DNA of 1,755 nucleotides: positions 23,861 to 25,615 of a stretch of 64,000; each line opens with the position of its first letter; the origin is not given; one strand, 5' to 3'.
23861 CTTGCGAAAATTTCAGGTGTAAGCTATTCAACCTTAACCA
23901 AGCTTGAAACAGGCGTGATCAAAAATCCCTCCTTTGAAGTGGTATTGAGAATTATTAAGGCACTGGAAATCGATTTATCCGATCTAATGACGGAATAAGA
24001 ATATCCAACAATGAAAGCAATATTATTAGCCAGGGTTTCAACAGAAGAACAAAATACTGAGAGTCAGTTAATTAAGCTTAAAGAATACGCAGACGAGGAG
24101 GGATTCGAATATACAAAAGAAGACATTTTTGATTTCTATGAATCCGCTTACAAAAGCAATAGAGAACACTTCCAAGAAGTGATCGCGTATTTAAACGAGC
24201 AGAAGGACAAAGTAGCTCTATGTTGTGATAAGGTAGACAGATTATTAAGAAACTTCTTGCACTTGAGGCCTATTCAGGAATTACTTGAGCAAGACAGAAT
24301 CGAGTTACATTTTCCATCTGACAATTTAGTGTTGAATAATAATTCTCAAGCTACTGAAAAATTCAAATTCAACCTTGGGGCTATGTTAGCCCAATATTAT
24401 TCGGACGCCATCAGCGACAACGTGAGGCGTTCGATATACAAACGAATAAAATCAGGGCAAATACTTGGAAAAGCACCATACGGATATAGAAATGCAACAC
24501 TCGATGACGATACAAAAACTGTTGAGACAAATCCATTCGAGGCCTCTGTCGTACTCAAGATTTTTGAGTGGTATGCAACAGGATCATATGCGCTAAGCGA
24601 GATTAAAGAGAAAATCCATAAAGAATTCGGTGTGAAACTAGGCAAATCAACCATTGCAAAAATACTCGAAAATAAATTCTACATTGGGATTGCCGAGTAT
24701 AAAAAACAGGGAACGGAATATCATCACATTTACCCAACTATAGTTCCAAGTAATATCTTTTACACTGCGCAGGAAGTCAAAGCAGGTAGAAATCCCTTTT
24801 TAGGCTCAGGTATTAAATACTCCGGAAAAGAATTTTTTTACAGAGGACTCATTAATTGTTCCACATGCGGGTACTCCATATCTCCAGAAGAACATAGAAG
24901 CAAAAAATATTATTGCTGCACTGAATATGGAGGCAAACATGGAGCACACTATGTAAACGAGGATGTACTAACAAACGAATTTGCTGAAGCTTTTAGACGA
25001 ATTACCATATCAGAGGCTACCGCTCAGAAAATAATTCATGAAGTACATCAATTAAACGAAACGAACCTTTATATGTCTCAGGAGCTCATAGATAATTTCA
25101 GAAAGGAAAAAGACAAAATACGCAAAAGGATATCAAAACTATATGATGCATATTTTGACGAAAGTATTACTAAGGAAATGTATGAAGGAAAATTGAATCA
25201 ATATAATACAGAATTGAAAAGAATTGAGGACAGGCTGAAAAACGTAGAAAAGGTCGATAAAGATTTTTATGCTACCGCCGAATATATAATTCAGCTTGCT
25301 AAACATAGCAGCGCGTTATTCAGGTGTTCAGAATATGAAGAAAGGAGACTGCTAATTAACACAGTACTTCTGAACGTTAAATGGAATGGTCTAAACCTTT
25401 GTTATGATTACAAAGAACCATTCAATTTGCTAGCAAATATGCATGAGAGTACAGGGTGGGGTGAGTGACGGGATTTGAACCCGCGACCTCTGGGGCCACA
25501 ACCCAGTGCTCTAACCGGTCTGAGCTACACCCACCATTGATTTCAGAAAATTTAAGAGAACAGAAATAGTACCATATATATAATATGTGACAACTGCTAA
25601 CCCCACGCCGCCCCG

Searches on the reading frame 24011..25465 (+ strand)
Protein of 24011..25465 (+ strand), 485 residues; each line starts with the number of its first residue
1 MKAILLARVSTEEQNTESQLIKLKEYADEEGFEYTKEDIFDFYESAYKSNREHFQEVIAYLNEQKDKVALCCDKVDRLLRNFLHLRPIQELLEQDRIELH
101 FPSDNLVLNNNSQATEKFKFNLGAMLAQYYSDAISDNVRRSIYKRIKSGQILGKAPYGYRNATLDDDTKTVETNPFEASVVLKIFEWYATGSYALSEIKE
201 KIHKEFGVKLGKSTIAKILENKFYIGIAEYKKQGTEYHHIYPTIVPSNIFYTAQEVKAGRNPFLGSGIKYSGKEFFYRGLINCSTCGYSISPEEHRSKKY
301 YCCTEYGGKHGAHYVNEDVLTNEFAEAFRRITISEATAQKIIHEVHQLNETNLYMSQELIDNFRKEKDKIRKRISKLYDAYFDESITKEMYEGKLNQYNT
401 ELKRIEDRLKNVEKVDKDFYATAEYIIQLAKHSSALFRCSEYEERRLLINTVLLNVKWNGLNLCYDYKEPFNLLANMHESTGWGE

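Call 8: search_protein_families(library=pfam, proteins=[window:24011-25465:+], max_evalue=0.01)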
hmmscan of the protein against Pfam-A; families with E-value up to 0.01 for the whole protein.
window:24011-25465:+ (485 aa): 3 families
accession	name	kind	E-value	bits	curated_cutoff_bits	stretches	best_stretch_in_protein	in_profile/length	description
PF00239.26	Resolvase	-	1.7e-23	83.7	23.3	1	3-150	1-144/145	Resolvase, N terminal domain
PF07508.19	Recombinase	-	9.7e-09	35.9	21.1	1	177-259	3-101/102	Recombinase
PF13408.12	Zn_ribbon_recom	-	3.7e-06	27.7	25.3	1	278-328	3-57/58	Recombinase zinc beta ribbon domain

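Call 31: search_protein_families(library=phrogs, proteins=[window:24011-25465:+], max_evalue=0.01)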
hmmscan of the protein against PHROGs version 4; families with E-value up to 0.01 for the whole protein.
window:24011-25465:+ (485 aa): 3 families
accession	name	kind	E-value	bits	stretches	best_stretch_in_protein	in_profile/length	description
phrog_95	-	integration and excision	5.5e-65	221.2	1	1-459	88-556/651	integrase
phrog_125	-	DNA, RNA and nucleotide metabolism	3.4e-30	106.4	1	1-238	20-219/254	DNA invertase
phrog_7701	-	DNA, RNA and nucleotide metabolism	0.00016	22.9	1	153-261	2-89/137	DNA invertase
